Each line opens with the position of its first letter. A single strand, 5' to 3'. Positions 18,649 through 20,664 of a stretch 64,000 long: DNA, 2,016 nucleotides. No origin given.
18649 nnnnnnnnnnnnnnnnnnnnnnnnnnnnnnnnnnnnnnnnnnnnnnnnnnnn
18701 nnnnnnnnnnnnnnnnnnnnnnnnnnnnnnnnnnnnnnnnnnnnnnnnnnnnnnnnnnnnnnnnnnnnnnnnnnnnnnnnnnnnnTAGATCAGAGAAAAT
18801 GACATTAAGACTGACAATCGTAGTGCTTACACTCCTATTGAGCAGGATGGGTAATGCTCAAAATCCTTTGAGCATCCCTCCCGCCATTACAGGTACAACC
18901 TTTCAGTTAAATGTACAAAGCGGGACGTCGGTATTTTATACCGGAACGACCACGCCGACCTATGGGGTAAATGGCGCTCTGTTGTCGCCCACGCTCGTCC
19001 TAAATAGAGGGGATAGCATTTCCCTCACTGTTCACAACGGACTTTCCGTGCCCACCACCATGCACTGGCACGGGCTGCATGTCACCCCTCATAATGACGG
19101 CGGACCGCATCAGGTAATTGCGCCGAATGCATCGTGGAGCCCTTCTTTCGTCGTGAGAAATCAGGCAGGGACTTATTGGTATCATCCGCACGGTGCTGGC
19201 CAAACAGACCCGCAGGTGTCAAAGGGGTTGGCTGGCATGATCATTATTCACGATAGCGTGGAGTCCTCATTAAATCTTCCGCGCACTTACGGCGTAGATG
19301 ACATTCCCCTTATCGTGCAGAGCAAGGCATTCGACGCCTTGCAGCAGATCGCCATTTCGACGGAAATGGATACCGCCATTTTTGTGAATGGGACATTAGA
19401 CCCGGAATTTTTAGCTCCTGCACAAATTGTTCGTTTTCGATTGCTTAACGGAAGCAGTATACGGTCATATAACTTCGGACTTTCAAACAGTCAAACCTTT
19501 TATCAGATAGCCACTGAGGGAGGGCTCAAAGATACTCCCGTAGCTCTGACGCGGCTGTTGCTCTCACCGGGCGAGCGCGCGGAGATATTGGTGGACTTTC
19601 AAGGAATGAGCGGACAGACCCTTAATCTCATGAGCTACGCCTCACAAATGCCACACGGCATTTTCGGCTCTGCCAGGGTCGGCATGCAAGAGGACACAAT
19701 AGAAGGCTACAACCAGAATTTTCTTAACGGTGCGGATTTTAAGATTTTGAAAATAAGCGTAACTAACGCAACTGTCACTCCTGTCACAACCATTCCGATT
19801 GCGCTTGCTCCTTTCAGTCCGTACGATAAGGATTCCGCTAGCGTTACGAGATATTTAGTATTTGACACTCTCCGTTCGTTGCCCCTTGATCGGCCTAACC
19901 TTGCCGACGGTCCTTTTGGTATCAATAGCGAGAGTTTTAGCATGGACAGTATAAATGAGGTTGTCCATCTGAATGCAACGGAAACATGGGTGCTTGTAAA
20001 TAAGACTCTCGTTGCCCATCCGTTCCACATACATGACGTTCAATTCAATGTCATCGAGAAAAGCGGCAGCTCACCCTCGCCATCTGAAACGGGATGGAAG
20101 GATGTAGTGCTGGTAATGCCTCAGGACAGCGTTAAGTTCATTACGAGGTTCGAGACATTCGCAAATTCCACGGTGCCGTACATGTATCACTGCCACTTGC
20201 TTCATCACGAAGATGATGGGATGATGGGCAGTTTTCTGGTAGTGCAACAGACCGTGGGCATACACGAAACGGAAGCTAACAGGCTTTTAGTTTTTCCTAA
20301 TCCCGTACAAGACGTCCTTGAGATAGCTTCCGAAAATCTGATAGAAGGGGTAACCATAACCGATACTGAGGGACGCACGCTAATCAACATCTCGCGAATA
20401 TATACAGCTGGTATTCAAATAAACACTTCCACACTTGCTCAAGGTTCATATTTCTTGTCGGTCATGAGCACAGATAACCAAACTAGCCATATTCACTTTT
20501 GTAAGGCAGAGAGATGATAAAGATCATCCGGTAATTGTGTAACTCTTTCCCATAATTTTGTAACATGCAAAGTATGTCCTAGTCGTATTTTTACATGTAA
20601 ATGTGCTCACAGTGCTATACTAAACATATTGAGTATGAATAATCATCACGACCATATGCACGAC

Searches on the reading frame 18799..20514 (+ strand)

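Call 69: search_protein_families(library=pfam, proteins=[window:18799-20514:+], max_evalue=0.001)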
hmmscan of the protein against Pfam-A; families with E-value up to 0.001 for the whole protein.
window:18799-20514:+ (572 aa): 3 families
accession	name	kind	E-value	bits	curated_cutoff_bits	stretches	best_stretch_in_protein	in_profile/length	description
PF07732.21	Cu-oxidase_3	-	7.9e-32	110.3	21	1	39-153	2-117/119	Multicopper oxidase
PF07731.20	Cu-oxidase_2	-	1.6e-23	83.4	20.4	1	373-483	23-135/137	Multicopper oxidase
PF18962.6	Por_Secre_tail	-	3e-10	40.7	27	1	498-562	1-69/75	Secretion system C-terminal sorting domain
